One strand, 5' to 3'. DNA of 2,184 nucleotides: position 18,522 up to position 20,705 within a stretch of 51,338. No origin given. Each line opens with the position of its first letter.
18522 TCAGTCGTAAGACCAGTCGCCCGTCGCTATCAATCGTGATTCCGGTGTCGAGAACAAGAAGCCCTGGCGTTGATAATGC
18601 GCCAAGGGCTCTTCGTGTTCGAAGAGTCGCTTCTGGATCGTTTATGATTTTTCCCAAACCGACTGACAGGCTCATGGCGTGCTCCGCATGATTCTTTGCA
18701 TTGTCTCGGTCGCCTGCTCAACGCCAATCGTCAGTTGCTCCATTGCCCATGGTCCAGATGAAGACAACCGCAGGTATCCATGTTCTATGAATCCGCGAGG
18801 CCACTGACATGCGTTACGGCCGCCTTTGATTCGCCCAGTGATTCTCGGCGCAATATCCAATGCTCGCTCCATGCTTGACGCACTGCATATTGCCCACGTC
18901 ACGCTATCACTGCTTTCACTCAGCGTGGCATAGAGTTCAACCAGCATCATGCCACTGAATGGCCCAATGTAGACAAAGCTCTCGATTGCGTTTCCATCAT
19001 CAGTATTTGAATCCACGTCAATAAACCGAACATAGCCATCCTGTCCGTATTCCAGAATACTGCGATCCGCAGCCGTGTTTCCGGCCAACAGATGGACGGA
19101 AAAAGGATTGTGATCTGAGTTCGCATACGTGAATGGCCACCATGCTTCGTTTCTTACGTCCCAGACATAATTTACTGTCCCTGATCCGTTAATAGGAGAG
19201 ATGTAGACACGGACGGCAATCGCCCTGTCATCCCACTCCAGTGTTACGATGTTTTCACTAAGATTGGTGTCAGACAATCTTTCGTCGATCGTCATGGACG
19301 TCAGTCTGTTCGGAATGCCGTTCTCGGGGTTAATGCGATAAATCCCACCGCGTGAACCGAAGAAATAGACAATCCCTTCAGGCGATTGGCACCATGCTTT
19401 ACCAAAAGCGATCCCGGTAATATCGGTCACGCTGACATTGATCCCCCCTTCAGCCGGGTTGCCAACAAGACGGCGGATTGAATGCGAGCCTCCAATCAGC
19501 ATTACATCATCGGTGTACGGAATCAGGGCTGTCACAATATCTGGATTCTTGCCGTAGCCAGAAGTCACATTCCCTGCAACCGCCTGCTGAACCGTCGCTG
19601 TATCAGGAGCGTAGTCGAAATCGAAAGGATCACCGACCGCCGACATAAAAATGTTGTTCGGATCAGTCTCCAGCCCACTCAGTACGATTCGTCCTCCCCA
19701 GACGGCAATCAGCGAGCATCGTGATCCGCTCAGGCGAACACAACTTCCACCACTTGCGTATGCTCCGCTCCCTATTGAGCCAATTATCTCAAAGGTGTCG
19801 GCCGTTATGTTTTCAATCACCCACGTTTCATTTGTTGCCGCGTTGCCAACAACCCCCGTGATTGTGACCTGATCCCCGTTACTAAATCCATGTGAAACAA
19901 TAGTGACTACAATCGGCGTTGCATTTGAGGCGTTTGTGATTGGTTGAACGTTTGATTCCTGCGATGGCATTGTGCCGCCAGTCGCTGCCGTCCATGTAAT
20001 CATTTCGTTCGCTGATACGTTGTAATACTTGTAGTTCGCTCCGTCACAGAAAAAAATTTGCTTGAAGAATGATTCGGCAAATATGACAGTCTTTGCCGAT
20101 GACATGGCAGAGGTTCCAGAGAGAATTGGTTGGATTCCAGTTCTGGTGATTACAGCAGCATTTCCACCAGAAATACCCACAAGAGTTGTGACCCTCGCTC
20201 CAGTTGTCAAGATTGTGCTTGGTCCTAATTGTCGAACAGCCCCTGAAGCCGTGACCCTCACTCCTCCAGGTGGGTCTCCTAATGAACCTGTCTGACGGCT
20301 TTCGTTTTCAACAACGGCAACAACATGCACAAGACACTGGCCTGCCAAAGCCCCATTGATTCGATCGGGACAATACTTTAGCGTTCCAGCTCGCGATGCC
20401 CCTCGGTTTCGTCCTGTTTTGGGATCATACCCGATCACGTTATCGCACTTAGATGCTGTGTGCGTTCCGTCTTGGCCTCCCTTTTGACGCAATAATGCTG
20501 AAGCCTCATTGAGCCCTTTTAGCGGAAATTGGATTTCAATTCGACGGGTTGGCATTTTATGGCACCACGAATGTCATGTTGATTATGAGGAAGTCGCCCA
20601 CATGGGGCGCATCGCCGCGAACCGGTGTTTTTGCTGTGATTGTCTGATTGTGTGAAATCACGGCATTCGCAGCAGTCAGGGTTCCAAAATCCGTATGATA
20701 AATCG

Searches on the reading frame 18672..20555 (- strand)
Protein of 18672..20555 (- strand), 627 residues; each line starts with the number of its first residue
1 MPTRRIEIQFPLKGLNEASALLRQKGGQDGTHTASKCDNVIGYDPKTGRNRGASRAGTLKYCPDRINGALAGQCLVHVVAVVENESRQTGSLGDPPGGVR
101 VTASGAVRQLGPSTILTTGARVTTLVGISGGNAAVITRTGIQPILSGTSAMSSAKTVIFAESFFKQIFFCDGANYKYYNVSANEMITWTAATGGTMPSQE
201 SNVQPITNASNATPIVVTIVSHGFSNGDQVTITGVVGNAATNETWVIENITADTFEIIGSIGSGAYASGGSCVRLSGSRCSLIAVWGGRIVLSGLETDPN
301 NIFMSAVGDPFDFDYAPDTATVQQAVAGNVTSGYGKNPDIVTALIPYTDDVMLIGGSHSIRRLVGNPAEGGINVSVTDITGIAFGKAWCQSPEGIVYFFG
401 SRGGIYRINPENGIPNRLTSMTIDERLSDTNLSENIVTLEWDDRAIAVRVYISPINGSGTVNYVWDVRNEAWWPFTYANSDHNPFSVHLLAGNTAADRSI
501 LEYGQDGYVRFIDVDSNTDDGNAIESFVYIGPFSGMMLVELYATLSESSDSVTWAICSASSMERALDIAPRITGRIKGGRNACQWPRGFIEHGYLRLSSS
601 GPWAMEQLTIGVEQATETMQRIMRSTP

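Call 9: search_protein_families(library=phrogs, proteins=[window:18672-20555:-], max_evalue=0.001)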
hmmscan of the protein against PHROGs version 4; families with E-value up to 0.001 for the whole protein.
window:18672-20555:- (627 aa): 1 family
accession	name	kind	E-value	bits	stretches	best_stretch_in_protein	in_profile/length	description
phrog_584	-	tail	2.5e-06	28.4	1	204-257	21-74/218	major tail protein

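Call 60: search_protein_families(library=pfam, proteins=[window:18672-20555:-], max_evalue=0.01)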
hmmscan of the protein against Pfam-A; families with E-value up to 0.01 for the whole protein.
window:18672-20555:- (627 aa): 1 family
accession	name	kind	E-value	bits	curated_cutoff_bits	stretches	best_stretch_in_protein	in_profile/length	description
PF16190.11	E1_FCCH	-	1.1e-05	25.9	29.5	1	221-272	13-66/70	Ubiquitin-activating enzyme E1 FCCH domain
